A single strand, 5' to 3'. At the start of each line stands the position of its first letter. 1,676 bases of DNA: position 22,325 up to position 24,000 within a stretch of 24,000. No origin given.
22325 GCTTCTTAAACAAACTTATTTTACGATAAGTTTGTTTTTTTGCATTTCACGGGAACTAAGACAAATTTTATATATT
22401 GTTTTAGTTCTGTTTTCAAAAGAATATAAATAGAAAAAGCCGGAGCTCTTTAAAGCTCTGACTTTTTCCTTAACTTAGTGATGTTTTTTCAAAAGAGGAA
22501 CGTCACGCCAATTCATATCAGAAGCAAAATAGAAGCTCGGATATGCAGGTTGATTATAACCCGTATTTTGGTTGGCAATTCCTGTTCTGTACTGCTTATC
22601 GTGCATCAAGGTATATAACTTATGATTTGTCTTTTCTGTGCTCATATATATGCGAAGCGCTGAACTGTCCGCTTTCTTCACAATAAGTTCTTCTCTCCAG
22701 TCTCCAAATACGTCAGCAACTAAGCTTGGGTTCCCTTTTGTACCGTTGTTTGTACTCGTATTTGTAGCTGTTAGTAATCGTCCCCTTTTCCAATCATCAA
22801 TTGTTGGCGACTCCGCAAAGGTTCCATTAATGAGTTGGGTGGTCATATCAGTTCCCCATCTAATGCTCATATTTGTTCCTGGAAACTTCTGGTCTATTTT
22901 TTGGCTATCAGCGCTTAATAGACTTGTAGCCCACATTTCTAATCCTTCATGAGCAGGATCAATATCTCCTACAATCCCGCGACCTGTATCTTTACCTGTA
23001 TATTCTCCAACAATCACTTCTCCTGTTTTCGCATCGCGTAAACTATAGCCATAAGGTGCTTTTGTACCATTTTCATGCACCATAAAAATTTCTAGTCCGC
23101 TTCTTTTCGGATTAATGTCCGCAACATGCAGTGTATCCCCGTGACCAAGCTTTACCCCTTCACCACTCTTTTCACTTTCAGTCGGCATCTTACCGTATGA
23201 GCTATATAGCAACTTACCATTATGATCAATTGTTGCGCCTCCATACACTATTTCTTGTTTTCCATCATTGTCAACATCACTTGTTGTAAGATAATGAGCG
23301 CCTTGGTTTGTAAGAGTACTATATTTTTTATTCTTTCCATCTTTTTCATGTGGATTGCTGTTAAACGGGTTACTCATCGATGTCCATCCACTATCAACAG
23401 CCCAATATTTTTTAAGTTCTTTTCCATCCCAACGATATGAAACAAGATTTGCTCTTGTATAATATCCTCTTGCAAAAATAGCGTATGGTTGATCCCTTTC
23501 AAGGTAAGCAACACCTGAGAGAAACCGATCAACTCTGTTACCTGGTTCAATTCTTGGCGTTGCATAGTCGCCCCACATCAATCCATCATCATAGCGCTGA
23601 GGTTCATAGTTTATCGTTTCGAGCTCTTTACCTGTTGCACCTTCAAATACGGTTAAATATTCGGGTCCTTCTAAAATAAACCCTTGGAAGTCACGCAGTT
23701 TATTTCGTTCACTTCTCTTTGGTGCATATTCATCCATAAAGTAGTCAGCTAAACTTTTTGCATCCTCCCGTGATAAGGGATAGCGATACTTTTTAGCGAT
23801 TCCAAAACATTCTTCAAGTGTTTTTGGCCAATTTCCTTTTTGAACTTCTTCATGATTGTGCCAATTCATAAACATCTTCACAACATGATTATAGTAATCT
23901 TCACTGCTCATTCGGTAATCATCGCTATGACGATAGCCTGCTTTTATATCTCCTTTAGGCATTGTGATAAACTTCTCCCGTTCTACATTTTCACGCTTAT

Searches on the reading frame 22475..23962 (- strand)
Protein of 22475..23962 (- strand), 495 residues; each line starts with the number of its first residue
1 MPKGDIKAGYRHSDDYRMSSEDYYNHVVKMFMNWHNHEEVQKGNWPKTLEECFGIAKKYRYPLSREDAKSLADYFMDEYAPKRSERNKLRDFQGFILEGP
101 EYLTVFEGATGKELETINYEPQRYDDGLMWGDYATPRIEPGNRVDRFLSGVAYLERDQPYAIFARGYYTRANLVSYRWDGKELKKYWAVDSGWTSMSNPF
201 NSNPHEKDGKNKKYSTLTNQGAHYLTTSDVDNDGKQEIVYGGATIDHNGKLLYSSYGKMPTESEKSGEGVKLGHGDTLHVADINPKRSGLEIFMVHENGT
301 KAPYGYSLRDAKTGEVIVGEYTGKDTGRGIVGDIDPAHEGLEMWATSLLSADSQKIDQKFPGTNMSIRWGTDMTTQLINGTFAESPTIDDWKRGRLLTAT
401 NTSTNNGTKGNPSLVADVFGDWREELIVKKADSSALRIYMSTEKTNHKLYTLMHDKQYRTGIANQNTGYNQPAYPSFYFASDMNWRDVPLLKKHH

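Call 55: search_protein_families(library=pfam, proteins=[window:22475-23962:-], max_evalue=0.0001)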
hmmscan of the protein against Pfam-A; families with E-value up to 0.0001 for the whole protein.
window:22475-23962:- (495 aa): 1 family
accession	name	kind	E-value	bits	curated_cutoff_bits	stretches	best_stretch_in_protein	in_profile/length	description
PF21348.3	RGL11_C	-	4.8e-117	392.2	27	1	88-486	126-487/490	Rhamnogalacturonan lyase family 11, C-terminal domain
